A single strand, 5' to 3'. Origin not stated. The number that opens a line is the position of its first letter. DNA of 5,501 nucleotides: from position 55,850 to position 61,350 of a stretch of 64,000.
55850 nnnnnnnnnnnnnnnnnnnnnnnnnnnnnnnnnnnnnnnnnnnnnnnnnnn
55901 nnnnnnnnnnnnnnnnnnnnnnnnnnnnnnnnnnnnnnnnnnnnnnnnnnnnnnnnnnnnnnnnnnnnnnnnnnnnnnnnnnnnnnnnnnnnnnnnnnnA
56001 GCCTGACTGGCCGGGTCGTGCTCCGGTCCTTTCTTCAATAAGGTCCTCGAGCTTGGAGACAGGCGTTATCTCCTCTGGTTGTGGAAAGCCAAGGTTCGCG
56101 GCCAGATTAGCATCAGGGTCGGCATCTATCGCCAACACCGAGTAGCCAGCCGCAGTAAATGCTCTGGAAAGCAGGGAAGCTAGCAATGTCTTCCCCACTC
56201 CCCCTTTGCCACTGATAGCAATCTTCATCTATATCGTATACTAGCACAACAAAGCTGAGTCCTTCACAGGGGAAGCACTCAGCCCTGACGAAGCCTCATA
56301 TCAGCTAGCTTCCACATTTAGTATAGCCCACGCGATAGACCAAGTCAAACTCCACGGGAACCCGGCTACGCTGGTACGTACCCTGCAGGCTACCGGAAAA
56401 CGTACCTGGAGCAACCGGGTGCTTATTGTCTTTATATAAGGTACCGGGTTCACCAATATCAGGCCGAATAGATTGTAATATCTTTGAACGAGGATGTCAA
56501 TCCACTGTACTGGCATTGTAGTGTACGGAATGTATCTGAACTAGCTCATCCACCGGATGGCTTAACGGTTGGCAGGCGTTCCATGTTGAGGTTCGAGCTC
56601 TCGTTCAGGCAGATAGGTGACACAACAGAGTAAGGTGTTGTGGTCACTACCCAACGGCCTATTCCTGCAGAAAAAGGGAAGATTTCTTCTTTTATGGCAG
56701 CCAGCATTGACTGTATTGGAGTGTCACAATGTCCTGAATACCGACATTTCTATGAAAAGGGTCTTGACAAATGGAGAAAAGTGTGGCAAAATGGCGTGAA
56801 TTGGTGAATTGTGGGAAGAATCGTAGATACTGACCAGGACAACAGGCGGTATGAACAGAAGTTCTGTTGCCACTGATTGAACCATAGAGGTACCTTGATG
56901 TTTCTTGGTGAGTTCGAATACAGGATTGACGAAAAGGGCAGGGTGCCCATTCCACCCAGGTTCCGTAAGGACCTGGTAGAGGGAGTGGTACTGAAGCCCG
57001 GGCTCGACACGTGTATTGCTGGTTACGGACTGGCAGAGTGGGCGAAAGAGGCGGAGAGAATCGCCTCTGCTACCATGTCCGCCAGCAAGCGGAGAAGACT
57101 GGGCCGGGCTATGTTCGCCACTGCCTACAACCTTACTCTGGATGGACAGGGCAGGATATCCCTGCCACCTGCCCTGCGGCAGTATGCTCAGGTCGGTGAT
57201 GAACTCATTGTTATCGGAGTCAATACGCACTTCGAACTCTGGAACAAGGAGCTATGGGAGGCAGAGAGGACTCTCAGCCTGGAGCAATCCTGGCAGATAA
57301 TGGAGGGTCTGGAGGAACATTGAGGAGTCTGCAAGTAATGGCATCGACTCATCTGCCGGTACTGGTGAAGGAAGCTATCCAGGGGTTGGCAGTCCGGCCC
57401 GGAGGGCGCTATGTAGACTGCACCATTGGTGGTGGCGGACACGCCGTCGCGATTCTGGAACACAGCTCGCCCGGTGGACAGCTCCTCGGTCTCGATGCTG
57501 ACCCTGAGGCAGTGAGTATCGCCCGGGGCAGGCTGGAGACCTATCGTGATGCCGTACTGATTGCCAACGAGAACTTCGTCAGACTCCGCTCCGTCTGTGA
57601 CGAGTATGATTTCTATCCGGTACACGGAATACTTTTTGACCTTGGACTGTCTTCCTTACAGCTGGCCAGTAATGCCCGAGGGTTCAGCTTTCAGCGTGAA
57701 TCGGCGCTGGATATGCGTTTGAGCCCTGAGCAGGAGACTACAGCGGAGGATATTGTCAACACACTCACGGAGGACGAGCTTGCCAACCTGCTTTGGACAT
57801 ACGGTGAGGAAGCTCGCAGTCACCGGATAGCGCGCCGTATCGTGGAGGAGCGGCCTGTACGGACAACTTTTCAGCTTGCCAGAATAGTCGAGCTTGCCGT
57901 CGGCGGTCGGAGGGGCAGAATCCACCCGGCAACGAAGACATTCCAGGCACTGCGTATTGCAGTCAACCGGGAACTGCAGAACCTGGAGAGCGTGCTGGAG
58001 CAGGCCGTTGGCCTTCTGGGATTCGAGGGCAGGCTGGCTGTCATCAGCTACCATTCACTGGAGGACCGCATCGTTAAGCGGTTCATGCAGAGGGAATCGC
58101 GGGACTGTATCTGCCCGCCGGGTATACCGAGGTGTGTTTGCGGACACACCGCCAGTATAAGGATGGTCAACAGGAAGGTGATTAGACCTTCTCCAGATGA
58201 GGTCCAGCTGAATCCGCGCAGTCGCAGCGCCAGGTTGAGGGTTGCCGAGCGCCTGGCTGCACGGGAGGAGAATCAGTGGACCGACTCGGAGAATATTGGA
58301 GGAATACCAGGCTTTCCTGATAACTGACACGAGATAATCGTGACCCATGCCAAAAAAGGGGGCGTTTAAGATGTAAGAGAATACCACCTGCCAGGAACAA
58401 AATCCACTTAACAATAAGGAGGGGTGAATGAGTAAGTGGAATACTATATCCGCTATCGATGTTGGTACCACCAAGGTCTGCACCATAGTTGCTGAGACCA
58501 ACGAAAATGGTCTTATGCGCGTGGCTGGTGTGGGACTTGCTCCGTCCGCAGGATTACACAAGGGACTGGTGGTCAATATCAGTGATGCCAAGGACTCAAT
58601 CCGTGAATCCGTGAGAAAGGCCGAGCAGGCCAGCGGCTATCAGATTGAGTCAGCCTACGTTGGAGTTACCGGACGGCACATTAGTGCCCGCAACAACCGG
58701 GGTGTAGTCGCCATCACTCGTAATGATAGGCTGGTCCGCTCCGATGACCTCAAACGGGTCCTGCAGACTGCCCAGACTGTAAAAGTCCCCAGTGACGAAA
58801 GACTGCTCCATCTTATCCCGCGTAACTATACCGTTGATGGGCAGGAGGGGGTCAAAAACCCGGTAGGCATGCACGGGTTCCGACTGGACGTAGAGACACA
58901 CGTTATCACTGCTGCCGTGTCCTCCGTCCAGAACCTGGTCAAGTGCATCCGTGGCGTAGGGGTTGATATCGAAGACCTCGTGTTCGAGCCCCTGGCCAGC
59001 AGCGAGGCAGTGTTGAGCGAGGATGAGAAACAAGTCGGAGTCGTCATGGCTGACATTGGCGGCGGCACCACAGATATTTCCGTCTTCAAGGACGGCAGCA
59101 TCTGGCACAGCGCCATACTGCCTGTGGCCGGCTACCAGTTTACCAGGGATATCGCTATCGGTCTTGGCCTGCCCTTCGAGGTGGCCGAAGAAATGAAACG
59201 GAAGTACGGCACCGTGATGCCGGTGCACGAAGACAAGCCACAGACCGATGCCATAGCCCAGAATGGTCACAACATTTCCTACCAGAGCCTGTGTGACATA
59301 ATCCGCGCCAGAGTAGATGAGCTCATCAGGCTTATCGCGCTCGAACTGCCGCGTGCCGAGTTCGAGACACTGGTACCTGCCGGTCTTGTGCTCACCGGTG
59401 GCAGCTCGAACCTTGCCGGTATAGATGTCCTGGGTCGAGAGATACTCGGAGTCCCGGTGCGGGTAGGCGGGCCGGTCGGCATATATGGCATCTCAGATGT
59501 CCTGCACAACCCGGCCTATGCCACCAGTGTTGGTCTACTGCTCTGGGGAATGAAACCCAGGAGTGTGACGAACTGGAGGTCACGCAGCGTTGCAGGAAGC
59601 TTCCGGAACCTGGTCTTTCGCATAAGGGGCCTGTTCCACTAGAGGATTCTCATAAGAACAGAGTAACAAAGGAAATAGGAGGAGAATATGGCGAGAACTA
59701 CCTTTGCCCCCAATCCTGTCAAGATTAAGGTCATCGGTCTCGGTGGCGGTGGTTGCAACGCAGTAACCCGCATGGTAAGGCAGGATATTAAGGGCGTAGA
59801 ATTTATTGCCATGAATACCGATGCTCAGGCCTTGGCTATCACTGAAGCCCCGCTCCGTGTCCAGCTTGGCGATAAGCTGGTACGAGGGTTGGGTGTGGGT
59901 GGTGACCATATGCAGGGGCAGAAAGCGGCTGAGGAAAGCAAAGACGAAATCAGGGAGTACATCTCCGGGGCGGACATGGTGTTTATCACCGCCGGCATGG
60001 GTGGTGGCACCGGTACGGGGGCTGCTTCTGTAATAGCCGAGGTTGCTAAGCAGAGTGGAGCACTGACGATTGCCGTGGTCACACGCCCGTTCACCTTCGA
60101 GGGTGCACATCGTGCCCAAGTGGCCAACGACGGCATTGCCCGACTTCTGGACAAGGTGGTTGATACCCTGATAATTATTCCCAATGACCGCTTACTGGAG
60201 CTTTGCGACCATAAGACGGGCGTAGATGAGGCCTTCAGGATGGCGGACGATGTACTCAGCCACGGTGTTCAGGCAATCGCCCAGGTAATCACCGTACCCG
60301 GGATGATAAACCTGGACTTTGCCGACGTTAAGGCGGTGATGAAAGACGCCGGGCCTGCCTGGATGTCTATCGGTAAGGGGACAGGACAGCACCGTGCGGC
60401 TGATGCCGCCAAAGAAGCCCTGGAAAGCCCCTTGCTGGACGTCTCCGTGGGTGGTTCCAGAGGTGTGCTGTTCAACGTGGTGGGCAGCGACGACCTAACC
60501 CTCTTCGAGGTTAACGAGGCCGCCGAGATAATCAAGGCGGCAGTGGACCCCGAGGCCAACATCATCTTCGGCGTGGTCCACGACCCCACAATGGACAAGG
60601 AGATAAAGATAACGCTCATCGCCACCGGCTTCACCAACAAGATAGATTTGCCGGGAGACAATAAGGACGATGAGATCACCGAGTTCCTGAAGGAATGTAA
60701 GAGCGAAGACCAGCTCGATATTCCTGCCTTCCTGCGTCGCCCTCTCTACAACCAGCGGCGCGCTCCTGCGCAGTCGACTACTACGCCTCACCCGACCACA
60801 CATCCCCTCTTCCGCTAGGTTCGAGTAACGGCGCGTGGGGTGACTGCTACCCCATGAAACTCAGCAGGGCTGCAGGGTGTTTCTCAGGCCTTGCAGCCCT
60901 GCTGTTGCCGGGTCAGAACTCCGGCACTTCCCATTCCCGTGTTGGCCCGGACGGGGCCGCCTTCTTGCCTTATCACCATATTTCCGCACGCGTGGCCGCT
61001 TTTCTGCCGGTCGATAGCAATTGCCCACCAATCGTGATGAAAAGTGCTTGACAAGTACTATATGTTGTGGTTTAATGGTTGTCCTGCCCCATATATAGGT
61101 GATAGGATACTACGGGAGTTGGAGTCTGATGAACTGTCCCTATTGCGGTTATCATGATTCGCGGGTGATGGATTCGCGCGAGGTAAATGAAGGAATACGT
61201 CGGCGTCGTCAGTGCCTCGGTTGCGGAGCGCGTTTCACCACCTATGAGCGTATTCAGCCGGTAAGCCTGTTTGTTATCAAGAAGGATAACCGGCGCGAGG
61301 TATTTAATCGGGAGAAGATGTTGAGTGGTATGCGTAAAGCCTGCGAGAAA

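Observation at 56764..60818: Minimal dcw cluster: mraZ-rsmH followed directly by ftsA-ftsZ, with every peptidoglycan and divisome gene absent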

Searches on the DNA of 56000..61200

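Call 43: search_rna_families(source=window, start=56000, end=61200, threshold=evalue, max_evalue=1)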
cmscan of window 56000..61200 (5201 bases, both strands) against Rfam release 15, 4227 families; matches with E-value up to 1: 0.
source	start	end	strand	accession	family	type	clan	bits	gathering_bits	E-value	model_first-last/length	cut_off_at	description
